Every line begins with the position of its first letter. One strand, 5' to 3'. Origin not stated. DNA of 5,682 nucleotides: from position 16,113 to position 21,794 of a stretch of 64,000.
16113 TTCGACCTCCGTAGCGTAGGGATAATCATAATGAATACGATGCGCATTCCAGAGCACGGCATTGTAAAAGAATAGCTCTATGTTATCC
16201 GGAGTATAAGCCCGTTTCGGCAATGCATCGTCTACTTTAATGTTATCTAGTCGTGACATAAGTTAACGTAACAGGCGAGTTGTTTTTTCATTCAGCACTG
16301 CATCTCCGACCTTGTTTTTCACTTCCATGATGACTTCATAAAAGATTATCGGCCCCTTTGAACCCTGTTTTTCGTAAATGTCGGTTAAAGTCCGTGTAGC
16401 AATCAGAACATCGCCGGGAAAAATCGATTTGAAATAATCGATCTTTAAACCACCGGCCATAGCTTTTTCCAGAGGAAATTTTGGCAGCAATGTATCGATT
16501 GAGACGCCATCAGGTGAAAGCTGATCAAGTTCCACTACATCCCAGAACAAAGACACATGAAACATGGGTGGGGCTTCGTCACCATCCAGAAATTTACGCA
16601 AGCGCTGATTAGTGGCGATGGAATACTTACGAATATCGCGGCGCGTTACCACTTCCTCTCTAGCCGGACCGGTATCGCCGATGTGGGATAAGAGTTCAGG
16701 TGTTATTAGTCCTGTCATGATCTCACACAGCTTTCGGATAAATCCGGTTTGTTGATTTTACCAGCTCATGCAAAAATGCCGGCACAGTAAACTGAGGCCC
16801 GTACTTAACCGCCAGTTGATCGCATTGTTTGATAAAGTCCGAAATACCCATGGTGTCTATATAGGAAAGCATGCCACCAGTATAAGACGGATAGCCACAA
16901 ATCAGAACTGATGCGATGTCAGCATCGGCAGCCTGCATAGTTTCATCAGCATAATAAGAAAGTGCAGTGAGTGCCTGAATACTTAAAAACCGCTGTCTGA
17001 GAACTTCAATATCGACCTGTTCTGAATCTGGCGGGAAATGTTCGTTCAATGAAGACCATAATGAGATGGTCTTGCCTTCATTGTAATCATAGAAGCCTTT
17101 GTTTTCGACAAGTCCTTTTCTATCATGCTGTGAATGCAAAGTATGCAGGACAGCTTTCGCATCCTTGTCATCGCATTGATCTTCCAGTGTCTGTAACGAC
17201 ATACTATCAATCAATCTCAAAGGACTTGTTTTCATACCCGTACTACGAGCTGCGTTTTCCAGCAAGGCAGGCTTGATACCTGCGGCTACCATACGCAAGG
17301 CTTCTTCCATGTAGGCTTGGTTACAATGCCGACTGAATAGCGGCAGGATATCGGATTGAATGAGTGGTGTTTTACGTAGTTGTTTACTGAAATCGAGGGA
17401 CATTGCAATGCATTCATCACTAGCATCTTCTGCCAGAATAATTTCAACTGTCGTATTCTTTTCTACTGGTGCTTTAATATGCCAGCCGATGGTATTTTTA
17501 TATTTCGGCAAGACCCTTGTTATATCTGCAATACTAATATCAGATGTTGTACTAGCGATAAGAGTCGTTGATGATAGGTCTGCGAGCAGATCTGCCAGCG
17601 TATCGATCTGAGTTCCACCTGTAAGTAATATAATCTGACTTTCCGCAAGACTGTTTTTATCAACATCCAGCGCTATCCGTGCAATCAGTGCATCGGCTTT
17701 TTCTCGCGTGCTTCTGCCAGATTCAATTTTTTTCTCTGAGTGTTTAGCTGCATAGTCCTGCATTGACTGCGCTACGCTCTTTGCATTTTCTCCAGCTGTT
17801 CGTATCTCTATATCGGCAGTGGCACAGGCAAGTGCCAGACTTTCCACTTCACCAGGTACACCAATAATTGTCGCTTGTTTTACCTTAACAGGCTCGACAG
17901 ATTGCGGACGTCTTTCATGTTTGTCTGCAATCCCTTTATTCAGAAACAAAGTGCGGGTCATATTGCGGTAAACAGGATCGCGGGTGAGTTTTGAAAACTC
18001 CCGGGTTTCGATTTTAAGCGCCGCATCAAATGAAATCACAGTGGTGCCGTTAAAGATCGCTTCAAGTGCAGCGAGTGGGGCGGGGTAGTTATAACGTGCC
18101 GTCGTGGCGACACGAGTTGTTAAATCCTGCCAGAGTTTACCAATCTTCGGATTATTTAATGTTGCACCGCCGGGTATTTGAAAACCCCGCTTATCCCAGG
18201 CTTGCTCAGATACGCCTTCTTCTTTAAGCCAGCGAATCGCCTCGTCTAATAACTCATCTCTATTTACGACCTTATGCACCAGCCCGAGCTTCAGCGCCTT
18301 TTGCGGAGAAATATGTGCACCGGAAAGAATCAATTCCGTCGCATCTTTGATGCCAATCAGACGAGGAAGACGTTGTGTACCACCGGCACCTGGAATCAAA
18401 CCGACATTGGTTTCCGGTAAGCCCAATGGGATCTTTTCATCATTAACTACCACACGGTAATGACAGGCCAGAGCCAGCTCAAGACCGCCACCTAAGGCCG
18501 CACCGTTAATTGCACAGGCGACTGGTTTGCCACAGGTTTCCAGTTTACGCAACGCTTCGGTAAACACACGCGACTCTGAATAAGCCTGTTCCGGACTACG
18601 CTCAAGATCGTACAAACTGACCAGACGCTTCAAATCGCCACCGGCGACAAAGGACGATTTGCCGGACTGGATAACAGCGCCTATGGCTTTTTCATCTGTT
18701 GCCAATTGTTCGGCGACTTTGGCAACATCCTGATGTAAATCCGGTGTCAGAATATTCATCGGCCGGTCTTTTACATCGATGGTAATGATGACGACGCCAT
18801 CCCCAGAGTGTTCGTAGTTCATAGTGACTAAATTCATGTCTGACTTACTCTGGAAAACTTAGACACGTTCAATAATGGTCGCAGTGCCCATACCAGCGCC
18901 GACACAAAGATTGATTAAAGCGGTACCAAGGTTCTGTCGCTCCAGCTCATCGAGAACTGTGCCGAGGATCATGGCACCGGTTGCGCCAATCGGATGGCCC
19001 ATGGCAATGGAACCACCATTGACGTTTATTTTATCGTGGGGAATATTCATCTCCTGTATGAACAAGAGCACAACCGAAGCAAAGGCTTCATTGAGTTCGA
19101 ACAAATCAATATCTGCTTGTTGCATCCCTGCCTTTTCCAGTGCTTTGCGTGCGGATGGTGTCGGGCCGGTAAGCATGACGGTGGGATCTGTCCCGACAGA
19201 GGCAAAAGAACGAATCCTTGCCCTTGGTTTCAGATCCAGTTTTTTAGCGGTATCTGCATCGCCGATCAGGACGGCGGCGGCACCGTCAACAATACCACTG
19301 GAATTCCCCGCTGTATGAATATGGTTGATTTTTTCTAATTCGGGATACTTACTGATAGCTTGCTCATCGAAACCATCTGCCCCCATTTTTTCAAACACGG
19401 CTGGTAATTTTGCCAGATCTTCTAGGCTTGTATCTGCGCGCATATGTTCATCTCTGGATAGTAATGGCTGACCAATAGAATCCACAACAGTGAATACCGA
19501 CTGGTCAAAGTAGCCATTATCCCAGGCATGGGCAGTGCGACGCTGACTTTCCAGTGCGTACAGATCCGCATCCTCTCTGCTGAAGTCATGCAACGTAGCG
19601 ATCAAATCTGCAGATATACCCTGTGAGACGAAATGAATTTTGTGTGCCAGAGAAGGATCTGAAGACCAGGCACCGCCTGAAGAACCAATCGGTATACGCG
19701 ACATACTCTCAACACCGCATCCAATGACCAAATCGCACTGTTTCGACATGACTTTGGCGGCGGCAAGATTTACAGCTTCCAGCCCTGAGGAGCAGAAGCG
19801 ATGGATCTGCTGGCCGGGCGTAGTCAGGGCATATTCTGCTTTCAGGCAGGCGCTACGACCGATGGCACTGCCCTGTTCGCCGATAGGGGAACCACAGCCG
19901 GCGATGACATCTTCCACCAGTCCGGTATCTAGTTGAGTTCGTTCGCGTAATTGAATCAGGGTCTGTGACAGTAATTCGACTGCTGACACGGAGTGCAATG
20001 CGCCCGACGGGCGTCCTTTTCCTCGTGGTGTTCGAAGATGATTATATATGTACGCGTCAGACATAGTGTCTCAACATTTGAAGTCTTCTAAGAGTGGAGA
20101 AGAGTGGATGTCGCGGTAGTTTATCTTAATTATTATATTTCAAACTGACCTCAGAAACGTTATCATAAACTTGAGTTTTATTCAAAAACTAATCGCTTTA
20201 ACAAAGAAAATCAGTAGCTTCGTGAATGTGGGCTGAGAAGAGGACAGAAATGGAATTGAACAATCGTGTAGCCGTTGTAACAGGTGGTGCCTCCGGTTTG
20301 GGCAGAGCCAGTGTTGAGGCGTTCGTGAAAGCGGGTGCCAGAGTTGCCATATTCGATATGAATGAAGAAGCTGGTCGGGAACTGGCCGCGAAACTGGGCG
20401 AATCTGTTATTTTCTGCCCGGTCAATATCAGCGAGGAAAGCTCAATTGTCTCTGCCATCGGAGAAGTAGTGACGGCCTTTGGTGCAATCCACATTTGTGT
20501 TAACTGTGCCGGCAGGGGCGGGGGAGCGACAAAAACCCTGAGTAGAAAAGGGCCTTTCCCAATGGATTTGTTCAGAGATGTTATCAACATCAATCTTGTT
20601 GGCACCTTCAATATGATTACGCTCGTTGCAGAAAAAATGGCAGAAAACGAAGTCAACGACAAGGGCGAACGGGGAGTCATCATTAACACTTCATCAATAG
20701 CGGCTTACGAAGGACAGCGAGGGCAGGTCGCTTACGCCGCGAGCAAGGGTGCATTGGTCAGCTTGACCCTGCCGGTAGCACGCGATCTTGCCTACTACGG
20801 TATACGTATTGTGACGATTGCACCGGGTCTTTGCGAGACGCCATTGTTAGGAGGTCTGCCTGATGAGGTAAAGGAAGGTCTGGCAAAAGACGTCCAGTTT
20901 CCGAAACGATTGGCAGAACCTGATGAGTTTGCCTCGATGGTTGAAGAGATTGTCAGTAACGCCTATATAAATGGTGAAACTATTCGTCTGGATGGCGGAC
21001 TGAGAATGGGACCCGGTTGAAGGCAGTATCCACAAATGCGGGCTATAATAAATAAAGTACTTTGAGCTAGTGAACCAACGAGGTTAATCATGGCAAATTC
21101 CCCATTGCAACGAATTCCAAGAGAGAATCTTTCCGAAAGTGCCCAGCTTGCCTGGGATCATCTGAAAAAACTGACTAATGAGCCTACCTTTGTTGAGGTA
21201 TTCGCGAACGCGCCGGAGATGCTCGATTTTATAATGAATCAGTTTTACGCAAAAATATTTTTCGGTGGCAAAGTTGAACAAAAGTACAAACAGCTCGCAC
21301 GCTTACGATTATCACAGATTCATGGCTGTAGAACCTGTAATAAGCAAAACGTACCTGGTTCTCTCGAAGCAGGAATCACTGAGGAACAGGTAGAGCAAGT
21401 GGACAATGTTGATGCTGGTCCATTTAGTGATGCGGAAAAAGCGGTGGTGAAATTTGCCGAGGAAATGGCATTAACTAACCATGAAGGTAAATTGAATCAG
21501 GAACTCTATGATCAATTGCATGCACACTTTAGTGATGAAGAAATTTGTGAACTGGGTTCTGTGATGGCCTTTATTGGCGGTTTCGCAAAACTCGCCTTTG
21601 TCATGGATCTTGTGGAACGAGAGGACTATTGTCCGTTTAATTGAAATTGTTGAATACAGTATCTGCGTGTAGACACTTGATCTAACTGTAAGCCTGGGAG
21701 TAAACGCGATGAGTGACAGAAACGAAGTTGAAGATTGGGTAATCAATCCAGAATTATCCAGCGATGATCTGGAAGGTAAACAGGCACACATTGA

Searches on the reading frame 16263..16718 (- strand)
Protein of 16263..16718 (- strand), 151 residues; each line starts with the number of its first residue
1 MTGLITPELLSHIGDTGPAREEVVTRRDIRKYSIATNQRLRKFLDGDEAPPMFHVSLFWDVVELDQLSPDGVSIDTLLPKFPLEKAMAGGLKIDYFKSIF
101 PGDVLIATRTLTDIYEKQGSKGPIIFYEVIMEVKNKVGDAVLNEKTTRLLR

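Call 87: search_protein_families(library=pfam, proteins=[window:16263-16718:-], max_evalue=0.00001)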
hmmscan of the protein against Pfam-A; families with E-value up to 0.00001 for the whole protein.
window:16263-16718:- (151 aa): 1 family
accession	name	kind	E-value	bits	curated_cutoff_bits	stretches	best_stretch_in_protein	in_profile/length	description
PF13452.11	FAS1_DH_region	-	3.2e-12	47.2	22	1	13-142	3-130/132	FAS1-like, dehydratase domain region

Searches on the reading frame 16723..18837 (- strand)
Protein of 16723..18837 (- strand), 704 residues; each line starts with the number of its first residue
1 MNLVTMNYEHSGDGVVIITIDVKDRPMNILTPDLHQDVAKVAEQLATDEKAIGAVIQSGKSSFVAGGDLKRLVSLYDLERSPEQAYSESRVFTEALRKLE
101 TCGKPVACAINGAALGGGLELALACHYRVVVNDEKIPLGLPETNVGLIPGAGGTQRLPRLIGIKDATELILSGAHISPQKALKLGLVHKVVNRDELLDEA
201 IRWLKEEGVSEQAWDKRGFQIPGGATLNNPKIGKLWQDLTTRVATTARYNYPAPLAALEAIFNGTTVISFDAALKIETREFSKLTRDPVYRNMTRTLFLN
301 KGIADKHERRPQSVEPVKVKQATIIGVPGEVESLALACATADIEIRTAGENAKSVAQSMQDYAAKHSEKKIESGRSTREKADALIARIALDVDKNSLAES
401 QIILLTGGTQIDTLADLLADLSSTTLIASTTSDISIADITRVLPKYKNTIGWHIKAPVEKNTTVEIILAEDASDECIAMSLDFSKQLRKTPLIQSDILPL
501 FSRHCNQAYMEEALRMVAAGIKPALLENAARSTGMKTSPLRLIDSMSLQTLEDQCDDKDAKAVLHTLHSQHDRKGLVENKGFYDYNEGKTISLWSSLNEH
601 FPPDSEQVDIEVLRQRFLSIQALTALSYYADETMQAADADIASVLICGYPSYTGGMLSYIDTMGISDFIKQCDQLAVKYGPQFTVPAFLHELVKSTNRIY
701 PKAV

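Call 87: search_protein_families(library=pfam, proteins=[window:16723-18837:-], max_evalue=0.00001)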
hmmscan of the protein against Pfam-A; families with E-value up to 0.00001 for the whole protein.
window:16723-18837:- (704 aa): 3 families
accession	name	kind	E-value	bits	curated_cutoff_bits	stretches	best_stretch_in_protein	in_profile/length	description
PF00378.25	ECH_1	-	3.9e-40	138.2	27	1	17-206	6-189/251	Enoyl-CoA hydratase/isomerase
PF16113.10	ECH_2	-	1.7e-22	80.8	27.2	1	24-205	9-185/335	Enoyl-CoA hydratase/isomerase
PF02737.24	3HCDH_N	-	3.9e-17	63.2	22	1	332-494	12-177/180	3-hydroxyacyl-CoA dehydrogenase, NAD binding domain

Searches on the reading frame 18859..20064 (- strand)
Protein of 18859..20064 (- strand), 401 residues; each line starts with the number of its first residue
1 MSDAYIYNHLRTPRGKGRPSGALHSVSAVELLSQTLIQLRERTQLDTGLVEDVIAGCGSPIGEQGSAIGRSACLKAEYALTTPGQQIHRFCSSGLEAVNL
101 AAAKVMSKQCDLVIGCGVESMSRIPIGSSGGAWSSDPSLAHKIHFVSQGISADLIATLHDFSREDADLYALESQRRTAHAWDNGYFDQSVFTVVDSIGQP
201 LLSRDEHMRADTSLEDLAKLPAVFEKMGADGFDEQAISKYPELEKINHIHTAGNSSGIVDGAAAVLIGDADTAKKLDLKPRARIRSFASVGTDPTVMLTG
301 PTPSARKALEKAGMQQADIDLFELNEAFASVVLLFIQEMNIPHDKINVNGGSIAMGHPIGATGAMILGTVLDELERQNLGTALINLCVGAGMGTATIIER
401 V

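Call 87: search_protein_families(library=pfam, proteins=[window:18859-20064:-], max_evalue=0.00001)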
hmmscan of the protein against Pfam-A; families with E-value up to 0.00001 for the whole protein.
window:18859-20064:- (401 aa): 3 families
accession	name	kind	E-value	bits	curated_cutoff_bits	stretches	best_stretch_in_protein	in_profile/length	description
PF00108.29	Thiolase_N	-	2.1e-45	155.5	26.4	1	6-228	3-237/260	Thiolase, N-terminal domain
PF02803.24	Thiolase_C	-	5.3e-44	149.2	27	1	278-400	1-123/123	Thiolase, C-terminal domain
PF22691.2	Thiolase_C_1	-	2.1e-07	31.2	28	0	293-340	12-59/144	Thiolase C-terminal domain-like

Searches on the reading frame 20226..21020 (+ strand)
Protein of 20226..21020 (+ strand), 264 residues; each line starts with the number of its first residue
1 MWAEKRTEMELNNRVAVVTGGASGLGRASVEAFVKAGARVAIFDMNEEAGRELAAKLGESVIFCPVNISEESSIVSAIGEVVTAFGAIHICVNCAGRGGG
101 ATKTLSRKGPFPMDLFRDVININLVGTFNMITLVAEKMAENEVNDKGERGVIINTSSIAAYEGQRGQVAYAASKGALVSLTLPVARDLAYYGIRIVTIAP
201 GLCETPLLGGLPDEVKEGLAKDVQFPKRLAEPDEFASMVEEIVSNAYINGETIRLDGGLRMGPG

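Call 60: search_protein_families(library=pfam, proteins=[window:20226-21020:+], max_evalue=0.001)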
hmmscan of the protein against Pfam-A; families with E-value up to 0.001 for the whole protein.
window:20226-21020:+ (264 aa): 4 families
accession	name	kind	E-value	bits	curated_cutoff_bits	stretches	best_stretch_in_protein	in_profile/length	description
PF00106.31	adh_short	-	1.8e-45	155.3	26.6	1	14-210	1-189/195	short chain dehydrogenase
PF13561.12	adh_short_C2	-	1.5e-41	142.9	27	1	22-259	3-235/236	Enoyl-(Acyl carrier protein) reductase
PF08659.16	KR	-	8.6e-09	36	22.6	1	17-177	4-156/180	KR domain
PF01370.27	Epimerase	-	0.00031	20.7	20.9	1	17-161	2-119/240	NAD dependent epimerase/dehydratase family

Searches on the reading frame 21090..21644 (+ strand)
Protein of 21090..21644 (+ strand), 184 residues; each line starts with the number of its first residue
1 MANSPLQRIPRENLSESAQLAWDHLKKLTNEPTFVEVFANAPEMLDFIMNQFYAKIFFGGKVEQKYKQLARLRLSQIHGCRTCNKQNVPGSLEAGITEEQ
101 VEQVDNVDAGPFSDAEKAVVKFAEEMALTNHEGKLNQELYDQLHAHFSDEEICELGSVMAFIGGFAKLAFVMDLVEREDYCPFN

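Call 60: search_protein_families(library=pfam, proteins=[window:21090-21644:+], max_evalue=0.001)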
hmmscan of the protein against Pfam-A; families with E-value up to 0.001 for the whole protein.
window:21090-21644:+ (184 aa): 1 family
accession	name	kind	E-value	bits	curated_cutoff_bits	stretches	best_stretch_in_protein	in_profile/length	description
PF02627.25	CMD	-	2e-12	47.4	23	1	49-125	7-84/84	Carboxymuconolactone decarboxylase family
